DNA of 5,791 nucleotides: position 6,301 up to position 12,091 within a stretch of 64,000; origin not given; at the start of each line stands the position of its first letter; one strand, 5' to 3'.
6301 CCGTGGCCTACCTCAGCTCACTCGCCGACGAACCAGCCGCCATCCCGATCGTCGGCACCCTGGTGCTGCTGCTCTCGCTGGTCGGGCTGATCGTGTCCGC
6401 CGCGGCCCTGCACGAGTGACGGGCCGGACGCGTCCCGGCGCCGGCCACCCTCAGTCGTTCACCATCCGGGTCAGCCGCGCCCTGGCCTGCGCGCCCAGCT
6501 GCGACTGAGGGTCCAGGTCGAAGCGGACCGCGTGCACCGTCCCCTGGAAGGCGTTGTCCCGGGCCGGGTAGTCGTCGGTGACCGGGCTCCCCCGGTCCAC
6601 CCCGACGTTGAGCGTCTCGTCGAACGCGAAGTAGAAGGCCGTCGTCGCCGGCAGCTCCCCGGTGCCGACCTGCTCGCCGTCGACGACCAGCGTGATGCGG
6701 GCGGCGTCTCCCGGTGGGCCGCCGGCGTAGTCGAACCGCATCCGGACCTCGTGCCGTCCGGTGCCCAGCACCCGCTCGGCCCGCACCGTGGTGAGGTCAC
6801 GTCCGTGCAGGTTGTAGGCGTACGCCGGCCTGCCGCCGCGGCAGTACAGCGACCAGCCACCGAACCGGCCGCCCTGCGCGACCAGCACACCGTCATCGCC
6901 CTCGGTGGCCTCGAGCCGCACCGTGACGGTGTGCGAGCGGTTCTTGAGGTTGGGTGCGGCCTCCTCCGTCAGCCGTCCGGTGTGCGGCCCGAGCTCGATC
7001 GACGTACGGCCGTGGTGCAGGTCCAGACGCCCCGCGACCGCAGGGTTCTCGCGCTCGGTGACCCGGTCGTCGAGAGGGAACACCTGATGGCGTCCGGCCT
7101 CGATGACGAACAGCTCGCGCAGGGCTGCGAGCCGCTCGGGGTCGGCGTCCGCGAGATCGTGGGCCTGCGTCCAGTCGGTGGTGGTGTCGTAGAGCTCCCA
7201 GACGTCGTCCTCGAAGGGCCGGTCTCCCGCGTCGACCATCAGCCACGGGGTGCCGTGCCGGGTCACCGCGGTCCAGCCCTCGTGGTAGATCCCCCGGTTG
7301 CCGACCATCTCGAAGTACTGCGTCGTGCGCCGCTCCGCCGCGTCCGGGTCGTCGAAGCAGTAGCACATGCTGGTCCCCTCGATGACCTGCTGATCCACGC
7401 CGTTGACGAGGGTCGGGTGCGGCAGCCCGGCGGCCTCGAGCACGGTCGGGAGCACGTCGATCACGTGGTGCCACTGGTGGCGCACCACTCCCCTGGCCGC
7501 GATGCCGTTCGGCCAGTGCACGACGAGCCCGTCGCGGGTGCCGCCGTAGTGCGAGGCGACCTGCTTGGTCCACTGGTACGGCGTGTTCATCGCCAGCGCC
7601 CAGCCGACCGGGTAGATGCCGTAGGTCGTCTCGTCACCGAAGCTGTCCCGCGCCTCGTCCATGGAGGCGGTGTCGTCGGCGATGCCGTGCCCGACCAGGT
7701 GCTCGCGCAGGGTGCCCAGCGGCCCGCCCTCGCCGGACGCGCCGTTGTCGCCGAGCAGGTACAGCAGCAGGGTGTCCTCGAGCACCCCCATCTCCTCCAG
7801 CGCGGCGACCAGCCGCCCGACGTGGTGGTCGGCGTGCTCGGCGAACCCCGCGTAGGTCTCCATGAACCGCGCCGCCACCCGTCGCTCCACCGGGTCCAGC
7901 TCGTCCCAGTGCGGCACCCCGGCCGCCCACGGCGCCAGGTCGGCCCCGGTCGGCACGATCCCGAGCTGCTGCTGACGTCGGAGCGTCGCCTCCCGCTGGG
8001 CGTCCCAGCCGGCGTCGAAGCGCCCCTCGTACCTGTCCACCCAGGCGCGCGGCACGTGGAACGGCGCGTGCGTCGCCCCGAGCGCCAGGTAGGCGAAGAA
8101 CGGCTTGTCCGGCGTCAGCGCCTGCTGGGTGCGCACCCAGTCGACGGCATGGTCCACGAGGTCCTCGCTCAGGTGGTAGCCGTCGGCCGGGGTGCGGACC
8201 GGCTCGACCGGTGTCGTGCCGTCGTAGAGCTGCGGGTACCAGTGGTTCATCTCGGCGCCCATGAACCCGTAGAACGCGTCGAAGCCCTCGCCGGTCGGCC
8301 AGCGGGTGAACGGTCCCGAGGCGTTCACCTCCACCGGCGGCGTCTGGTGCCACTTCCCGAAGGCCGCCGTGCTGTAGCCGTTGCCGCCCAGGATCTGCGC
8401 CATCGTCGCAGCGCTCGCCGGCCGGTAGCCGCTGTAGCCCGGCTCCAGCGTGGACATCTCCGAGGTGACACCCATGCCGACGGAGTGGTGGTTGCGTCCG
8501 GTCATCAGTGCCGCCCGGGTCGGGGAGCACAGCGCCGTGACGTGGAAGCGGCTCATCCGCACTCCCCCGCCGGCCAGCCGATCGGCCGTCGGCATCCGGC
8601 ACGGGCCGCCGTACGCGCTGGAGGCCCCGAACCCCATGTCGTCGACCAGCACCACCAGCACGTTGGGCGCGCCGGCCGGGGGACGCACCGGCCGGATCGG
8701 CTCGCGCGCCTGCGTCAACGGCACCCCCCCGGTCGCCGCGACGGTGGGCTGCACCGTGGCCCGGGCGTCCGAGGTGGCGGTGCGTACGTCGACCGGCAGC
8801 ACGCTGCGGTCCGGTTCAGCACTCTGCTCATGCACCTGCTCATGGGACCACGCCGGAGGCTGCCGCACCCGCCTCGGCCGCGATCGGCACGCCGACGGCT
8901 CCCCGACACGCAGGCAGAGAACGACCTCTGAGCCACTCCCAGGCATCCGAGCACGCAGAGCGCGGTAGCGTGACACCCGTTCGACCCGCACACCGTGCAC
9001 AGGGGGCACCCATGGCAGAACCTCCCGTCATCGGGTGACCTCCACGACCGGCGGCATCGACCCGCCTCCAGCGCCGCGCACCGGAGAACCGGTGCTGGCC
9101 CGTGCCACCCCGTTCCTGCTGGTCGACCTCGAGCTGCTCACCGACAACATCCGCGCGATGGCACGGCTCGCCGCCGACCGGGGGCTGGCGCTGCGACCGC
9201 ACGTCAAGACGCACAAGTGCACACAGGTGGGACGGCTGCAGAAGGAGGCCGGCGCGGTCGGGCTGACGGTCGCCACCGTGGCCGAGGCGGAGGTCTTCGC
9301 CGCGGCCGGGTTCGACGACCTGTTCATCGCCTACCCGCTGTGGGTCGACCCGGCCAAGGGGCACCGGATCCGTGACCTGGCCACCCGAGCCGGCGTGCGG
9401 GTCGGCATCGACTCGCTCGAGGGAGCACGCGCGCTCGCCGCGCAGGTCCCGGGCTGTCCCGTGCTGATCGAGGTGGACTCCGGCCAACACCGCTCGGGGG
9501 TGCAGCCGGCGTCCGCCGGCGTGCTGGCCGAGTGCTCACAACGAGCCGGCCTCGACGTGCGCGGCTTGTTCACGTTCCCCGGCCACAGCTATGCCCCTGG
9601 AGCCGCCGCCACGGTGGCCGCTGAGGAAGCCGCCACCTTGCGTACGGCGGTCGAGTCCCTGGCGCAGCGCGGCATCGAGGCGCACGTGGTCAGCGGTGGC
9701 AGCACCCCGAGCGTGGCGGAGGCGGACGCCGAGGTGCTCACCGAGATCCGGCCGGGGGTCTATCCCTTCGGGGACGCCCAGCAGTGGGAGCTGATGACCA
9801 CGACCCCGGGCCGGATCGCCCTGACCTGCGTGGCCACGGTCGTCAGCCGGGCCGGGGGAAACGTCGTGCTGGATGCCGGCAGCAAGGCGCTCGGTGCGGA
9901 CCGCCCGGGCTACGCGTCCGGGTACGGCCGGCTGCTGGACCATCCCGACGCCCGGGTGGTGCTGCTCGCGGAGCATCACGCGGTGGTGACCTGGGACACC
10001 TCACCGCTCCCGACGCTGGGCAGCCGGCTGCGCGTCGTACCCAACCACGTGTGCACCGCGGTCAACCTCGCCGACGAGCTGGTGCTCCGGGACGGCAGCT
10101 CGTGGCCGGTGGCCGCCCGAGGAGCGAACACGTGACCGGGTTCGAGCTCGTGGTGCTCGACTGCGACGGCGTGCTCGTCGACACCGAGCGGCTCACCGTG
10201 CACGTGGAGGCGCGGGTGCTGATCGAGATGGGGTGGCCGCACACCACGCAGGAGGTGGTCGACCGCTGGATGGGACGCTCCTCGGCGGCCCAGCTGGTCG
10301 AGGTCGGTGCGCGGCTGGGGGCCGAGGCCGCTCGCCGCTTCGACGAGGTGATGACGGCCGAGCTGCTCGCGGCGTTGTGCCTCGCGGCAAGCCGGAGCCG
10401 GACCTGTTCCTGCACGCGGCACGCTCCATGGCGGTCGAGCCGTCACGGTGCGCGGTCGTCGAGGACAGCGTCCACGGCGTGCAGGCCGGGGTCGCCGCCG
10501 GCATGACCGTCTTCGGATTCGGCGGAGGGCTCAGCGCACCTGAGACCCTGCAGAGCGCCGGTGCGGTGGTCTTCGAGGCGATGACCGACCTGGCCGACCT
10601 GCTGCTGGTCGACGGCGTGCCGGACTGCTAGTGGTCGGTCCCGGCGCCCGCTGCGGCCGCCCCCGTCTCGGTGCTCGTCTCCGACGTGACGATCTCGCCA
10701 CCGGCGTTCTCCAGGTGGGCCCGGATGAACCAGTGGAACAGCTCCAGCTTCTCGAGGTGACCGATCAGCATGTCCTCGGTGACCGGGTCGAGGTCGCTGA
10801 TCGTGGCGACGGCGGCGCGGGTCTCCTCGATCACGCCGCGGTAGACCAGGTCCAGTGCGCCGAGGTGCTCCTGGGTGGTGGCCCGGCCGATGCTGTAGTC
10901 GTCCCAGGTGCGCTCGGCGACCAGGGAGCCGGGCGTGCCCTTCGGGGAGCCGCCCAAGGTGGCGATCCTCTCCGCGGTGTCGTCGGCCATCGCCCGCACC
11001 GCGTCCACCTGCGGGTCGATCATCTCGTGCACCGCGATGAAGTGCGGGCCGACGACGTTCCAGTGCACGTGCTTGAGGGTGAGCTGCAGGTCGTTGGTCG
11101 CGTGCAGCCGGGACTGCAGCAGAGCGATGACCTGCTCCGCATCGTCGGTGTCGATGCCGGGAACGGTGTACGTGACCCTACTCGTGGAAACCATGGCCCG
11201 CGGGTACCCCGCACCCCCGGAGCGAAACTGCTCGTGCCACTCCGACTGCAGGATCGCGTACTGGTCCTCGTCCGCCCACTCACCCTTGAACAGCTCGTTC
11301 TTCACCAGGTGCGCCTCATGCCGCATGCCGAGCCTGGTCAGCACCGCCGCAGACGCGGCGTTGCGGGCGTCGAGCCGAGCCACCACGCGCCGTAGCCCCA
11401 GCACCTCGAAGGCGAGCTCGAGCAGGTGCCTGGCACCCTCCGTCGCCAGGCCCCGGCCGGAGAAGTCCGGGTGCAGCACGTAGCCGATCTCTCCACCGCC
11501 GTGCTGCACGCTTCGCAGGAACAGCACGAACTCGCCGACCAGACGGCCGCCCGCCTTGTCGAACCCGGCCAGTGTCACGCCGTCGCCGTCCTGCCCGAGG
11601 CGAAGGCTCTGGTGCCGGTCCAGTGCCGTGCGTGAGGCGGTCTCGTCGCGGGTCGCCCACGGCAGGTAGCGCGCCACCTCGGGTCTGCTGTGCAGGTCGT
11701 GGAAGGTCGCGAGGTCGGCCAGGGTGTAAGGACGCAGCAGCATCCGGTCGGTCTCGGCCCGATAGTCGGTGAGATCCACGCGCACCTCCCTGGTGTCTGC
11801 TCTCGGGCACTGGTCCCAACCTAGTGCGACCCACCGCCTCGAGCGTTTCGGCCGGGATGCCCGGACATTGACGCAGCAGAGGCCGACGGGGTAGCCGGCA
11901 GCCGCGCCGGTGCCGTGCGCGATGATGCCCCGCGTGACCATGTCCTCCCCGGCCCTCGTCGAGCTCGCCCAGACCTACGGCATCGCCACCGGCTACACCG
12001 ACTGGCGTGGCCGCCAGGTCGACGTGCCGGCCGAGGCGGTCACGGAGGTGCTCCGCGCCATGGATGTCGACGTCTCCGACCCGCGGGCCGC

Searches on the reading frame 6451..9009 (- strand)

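Call 25: search_protein_families(library=pfam, proteins=[window:6451-9009:-])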
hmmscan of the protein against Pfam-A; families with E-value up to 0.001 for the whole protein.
window:6451-9009:- (852 aa): 2 families
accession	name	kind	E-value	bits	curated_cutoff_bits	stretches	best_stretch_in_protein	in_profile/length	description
PF00884.28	Sulfatase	-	1.1e-61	209.2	25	1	115-528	1-300/301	Sulfatase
PF16347.10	SGSH_C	-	0.00033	21.3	29.3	0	492-621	17-133/154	N-sulphoglucosamine sulphohydrolase, C-terminal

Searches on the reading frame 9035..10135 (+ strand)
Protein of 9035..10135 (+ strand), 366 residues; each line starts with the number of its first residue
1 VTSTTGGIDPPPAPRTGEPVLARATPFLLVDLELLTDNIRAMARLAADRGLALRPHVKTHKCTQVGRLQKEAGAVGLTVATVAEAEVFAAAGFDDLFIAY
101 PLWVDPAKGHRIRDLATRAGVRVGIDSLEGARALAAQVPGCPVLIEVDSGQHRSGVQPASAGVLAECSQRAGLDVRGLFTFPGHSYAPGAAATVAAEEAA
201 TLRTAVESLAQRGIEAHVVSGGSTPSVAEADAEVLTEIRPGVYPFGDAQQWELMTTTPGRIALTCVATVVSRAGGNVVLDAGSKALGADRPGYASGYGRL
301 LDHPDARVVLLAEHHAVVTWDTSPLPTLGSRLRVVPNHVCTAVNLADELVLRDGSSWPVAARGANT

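Call 25: search_protein_families(library=pfam, proteins=[window:9035-10135:+])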
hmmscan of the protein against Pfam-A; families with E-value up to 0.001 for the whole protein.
window:9035-10135:+ (366 aa): 2 families
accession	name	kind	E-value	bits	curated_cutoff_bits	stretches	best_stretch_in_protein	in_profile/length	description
PF01168.26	Ala_racemase_N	-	3.3e-29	102.6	24.1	1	30-247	1-218/220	Alanine racemase, N-terminal domain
PF14031.13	D-ser_dehydrat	-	1.3e-18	67.9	22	1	262-350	1-95/97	Putative serine dehydratase domain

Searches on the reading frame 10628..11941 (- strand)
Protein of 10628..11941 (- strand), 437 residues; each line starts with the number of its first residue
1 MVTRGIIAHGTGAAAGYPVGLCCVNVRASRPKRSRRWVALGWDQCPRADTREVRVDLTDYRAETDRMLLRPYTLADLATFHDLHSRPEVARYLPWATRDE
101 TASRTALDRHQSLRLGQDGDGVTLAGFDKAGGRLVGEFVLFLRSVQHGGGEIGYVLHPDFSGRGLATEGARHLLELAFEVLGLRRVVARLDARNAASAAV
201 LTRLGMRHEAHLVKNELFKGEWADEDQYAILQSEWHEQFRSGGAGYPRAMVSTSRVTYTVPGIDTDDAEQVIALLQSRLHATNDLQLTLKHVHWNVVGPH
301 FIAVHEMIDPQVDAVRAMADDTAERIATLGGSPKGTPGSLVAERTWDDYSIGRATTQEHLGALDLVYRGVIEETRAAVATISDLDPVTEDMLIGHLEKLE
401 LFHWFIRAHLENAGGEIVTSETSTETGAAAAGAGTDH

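Call 25: search_protein_families(library=pfam, proteins=[window:10628-11941:-])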
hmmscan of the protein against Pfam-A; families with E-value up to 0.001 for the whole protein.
window:10628-11941:- (437 aa): 4 families
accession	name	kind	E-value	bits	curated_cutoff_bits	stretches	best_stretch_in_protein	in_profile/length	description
PF13302.13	Acetyltransf_3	-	1.9e-30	106.8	25.4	1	66-207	1-138/138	Acetyltransferase (GNAT) domain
PF00210.30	Ferritin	-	1.8e-22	80.2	24.5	1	272-412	1-138/142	Ferritin-like domain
PF00583.31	Acetyltransf_1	-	4.9e-09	36.9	20.7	1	116-206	28-116/116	Acetyltransferase (GNAT) family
PF13523.12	Acetyltransf_8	-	0.00048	20.2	27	0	76-210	5-141/145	Acetyltransferase (GNAT) domain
